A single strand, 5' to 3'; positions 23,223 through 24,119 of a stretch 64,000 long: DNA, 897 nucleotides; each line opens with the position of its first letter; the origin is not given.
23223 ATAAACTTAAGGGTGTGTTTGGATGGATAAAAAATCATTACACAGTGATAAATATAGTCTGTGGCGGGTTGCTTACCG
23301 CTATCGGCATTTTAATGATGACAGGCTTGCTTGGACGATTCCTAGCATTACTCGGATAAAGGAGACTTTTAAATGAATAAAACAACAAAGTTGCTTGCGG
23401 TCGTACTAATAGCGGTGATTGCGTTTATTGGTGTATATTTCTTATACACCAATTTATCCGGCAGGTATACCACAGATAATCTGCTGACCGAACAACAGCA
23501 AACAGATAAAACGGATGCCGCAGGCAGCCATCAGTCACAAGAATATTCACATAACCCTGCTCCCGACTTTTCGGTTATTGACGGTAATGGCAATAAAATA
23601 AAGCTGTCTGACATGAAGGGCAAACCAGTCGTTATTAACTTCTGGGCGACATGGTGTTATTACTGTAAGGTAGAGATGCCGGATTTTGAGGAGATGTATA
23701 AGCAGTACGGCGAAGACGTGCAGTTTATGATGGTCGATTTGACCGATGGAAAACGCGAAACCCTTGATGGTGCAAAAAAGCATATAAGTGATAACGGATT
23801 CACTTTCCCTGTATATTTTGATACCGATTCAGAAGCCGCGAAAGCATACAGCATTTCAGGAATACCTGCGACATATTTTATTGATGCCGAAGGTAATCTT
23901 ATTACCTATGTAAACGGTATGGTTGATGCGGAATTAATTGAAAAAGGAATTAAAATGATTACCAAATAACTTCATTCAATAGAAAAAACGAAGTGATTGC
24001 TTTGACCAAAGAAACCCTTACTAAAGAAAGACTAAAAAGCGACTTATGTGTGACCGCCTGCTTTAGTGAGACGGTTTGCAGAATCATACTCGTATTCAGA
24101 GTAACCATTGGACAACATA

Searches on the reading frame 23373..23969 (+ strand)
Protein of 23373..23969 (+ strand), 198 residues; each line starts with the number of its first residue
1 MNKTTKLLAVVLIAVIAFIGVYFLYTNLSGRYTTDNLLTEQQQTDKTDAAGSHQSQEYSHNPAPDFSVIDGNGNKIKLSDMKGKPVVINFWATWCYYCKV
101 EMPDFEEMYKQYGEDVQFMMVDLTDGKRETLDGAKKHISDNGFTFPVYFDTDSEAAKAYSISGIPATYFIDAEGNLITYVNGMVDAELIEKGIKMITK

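Call 49: search_protein_families(library=pfam, proteins=[window:23373-23969:+], max_evalue=0.001)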
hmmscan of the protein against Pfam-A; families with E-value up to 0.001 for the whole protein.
window:23373-23969:+ (198 aa): 7 families
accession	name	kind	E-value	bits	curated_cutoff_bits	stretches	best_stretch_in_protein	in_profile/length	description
PF00578.27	AhpC-TSA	-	3.6e-27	95.2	26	1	61-176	3-121/124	AhpC/TSA family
PF08534.16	Redoxin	-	6.9e-21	75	26.6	1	61-180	4-132/148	Redoxin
PF00085.26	Thioredoxin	-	4.4e-13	49.6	23.5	1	83-127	18-62/103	Thioredoxin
PF13098.12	Thioredoxin_2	-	3.3e-12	47.1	27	1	82-190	4-101/104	Thioredoxin-like domain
PF13905.12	Thioredoxin_8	-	2e-10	41.3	27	1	83-175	1-93/94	Thioredoxin-like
PF02630.20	SCO1-SenC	-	2.4e-06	28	22.8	1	64-120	2-62/134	SCO1/SenC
PF00255.25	GSHPx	-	0.00099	19.1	27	0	65-115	3-52/108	Glutathione peroxidase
